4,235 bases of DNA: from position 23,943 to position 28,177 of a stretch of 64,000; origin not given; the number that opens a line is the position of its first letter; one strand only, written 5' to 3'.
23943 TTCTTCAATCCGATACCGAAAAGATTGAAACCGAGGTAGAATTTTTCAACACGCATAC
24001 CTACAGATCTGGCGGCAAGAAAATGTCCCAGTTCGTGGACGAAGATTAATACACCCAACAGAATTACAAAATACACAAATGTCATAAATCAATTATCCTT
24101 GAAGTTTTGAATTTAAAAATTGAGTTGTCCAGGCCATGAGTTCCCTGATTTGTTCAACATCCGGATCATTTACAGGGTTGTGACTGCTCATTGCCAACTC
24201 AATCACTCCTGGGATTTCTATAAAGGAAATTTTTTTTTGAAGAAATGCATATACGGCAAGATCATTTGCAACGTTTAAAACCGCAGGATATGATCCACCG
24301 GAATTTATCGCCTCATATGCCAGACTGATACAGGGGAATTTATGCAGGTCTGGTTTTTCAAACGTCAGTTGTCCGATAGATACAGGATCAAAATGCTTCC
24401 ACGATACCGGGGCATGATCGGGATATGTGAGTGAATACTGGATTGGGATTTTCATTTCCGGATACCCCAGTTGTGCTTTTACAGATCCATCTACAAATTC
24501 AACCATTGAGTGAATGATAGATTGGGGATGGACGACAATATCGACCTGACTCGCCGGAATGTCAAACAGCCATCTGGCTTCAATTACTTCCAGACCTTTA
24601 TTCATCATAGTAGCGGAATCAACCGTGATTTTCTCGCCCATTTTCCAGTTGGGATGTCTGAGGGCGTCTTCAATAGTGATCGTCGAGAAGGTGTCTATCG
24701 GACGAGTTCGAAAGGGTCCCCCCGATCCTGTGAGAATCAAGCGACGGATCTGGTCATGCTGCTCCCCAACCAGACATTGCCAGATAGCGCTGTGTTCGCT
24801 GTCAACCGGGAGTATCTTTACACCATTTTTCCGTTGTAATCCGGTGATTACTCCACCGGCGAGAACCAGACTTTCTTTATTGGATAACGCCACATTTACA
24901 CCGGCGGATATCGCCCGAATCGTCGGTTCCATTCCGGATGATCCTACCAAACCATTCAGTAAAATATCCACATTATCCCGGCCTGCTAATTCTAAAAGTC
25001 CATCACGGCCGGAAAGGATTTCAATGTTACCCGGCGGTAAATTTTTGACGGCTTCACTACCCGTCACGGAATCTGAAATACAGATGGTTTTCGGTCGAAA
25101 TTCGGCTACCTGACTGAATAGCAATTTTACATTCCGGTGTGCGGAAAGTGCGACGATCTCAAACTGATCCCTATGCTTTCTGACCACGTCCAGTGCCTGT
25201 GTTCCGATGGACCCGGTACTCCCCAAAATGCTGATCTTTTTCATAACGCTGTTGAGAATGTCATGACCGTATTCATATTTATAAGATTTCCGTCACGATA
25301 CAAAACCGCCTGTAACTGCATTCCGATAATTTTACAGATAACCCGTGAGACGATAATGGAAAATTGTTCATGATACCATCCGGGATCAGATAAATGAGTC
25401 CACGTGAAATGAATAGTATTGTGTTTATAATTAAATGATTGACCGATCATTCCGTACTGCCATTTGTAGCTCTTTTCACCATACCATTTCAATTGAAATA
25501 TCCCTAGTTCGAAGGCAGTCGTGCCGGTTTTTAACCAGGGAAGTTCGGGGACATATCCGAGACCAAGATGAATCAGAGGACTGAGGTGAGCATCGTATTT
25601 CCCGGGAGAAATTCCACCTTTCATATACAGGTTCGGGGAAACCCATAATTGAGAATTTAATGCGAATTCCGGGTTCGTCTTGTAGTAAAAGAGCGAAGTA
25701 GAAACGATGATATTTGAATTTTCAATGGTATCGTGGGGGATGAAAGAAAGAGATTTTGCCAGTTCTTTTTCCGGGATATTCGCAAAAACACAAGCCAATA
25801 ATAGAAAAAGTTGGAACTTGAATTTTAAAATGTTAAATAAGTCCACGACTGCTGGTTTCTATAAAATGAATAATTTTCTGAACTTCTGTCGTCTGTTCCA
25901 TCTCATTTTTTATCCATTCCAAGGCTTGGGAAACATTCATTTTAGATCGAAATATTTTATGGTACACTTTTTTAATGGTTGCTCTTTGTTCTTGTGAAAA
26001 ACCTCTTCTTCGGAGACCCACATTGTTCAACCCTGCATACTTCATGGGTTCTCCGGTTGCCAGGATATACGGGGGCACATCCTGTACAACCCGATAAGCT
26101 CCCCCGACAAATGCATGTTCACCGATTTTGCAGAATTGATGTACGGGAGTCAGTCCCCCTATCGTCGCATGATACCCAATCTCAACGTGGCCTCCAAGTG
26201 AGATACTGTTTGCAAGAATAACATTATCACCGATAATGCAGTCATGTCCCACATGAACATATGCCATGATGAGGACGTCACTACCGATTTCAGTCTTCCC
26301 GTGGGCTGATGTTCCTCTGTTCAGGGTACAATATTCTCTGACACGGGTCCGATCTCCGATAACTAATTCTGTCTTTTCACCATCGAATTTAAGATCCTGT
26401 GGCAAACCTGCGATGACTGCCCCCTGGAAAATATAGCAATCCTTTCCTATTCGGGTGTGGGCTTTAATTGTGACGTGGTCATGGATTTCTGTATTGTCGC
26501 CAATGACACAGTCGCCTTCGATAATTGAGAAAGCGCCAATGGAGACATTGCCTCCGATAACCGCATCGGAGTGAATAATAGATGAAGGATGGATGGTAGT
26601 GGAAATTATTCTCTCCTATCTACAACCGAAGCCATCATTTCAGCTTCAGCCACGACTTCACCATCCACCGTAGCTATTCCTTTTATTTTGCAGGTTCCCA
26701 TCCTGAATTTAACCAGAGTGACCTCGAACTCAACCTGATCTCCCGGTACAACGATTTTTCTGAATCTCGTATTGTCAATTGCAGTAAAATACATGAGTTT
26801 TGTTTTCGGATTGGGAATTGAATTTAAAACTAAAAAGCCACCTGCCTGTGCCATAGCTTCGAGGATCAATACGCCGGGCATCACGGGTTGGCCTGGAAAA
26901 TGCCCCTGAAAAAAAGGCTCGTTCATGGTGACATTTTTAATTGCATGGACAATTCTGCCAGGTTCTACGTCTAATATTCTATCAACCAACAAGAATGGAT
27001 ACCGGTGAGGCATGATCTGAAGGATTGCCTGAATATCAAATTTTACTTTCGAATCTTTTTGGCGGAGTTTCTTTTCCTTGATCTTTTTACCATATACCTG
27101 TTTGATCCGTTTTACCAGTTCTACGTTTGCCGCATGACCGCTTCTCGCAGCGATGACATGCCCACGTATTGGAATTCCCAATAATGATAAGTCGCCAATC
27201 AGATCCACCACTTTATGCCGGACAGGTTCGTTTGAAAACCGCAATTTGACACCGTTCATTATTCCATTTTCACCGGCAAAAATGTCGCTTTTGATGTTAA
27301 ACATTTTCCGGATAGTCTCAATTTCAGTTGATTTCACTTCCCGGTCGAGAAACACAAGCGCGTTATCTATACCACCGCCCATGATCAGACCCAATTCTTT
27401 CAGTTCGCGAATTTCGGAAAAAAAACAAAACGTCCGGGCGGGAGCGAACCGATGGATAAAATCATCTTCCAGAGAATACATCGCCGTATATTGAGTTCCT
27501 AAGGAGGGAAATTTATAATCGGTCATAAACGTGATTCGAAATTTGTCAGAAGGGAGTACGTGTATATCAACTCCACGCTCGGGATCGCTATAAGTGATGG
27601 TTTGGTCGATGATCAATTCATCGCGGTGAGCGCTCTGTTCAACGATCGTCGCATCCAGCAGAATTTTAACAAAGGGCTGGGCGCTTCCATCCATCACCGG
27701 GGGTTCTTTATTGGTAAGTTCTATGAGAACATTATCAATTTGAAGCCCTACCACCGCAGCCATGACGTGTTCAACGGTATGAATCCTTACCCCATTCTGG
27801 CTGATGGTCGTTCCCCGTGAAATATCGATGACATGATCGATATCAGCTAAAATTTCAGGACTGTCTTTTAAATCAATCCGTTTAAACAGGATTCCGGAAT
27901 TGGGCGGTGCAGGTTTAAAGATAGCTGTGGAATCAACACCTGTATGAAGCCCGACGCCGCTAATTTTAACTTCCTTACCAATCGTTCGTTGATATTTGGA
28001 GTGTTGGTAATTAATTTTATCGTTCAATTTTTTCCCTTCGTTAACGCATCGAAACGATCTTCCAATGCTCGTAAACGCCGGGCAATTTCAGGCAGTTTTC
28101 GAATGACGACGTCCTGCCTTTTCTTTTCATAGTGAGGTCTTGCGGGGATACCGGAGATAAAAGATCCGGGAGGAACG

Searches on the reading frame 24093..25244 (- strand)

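Call 70: search_protein_families(library=pfam, proteins=[window:24093-25244:-], max_evalue=0.00001)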
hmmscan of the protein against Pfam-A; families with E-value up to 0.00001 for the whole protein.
window:24093-25244:- (383 aa): 3 families
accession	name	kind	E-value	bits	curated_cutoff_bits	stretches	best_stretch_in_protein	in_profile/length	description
PF02670.22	DXP_reductoisom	-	7e-41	140.4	21.7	1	4-130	1-129/129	1-deoxy-D-xylulose 5-phosphate reductoisomerase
PF08436.17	DXP_redisom_C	-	1.4e-40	137.8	26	1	144-227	1-84/84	1-deoxy-D-xylulose 5-phosphate reductoisomerase C-terminal domain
PF13288.12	DXPR_C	-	2.7e-36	124.8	27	1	259-374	1-113/115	DXP reductoisomerase C-terminal domain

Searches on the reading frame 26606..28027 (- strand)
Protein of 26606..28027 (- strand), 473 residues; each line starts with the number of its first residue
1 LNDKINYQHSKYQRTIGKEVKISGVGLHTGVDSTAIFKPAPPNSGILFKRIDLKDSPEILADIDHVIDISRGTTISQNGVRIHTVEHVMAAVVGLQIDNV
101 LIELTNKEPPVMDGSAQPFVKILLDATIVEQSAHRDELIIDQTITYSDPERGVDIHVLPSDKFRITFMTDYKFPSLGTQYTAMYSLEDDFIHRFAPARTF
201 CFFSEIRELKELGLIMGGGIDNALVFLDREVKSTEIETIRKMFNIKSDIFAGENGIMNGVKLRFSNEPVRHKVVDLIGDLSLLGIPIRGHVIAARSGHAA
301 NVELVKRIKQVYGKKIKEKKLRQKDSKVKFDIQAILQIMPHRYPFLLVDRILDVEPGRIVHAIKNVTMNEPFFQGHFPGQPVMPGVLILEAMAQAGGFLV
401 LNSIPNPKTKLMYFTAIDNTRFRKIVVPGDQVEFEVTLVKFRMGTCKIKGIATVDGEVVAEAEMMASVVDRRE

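Call 70: search_protein_families(library=pfam, proteins=[window:26606-28027:-], max_evalue=0.00001)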
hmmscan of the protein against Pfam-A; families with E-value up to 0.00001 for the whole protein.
window:26606-28027:- (473 aa): 2 families
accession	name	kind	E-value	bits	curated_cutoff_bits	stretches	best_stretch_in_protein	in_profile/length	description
PF03331.19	LpxC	-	7.4e-85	285.1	27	1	13-309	1-267/268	UDP-3-O-acyl N-acetylglycosamine deacetylase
PF07977.19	FabA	-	3.3e-36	124.4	23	1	339-463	1-138/138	FabA-like domain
